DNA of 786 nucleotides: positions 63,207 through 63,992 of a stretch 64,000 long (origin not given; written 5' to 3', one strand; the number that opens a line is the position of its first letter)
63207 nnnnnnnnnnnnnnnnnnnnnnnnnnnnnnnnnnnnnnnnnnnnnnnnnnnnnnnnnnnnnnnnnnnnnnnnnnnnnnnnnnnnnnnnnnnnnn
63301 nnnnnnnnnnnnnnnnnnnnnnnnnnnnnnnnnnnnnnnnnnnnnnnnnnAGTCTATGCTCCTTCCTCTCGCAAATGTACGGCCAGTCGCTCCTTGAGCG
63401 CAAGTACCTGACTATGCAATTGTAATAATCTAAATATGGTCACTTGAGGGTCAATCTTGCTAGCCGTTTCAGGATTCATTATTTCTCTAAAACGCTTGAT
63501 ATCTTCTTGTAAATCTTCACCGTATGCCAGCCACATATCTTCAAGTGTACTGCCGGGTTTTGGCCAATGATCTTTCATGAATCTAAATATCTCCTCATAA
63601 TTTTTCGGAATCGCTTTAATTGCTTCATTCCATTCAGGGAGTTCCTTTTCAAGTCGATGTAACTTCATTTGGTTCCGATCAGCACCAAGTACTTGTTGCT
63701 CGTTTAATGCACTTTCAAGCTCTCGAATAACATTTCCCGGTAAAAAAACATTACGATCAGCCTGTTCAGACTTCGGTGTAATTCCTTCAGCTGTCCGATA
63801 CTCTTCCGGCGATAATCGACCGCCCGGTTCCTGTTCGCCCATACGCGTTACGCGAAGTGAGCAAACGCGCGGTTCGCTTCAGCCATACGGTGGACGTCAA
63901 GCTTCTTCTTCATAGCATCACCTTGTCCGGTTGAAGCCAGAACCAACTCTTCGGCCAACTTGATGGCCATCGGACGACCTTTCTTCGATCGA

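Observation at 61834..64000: Three unknown, translationally coupled genes wedged between rpsG (S7) and fusA (EF-G) in the str operon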

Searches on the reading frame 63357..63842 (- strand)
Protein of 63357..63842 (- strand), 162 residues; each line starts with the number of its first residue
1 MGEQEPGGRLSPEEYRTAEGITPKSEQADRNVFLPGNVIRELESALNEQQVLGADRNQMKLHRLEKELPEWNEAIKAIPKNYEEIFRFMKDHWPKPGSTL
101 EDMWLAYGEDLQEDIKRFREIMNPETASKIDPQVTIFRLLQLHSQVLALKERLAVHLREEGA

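Call 7: search_protein_families(library=pfam, proteins=[window:63357-63842:-], max_evalue=1)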
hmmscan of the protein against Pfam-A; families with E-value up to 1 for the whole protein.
window:63357-63842:- (162 aa): 4 families
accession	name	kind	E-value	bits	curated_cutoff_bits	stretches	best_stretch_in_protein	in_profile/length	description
PF22735.1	NNH3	-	0.041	14.3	27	1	52-115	137-202/213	NACHT N-terminal Helical domain 3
PF19903.4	DUF6376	-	0.082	13.6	27.3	1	109-135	41-67/116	Family of unknown function (DUF6376)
PF09688.15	Wx5_PLAF3D7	-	0.085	13.3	25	1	55-117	44-105/144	Protein of unknown function (Wx5_PLAF3D7)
PF12683.13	DUF3798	-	0.23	11.3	24.6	1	11-94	13-95/271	Protein of unknown function (DUF3798)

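Call 8: search_protein_families(library=ncbifam, proteins=[window:63357-63842:-], max_evalue=1)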
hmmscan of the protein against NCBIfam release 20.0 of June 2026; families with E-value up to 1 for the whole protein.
window:63357-63842:- (162 aa): 2 families
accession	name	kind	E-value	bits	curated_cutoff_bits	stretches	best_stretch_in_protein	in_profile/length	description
TIGR01609.1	PF_unchar_267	paralog_domain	0.077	13.1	74.55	1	60-115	50-104/146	Plasmodium falciparum uncharacterized protein TIGR01609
NF041906.1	V4R_TF_MobR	exception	0.12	10.8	999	1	17-86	430-498/544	phenol degradation transcriptional regulator MobR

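Call 33: find_homologous_proteins(query=window:63357-63842:-, max_evalue=0.1)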
Query window:63357-63842:- (162 aa): 3 proteins with E <= 0.1 among 57 candidates.
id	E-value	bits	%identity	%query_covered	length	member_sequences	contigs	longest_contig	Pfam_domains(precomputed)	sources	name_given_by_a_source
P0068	2.3e-102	357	100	100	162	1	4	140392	-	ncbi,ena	-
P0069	1.3e-61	225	67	100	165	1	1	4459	-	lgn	-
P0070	1.5e-61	225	66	99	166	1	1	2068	-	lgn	-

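Call 35: find_encoding_contigs(protein=P0069, flank=5000, max_places=1)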
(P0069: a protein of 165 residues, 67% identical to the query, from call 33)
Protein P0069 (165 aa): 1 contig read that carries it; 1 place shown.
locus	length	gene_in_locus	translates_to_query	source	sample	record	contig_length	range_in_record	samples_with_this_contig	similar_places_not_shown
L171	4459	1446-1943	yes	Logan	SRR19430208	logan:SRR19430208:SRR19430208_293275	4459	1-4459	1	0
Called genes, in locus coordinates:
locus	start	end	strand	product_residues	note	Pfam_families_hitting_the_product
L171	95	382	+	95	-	-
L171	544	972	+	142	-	PF00164:Ribosom_S12_S23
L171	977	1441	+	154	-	PF00177:Ribosomal_S7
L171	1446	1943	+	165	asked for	-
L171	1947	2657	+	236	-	-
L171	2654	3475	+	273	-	PF09828:ChrB_C (weak)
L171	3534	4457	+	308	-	?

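Call 36: find_encoding_contigs(protein=P0070, flank=5000, max_places=1)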
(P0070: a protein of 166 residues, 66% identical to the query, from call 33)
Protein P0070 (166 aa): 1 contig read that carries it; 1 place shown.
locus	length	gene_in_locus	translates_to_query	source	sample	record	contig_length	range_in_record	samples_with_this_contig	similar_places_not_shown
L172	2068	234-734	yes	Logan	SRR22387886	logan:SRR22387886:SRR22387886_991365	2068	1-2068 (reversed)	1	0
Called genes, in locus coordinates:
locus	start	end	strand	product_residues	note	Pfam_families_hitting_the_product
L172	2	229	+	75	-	?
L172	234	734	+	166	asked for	-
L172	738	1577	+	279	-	-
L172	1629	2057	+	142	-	-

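Call 62: search_protein_families(library=phrogs, proteins=[window:63357-63842:-, L171:1947-2654:+], max_evalue=0.01)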
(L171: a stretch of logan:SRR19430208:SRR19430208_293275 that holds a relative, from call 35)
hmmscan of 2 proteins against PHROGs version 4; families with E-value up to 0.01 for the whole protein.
window:63357-63842:- (162 aa): 0 families

L171:1947-2654:+ (236 aa): 0 families

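Call 82: search_protein_families(library=padloc, proteins=[window:63357-63842:-], max_evalue=0.01)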
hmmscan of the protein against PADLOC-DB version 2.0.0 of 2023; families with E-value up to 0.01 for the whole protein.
window:63357-63842:- (162 aa): 0 families
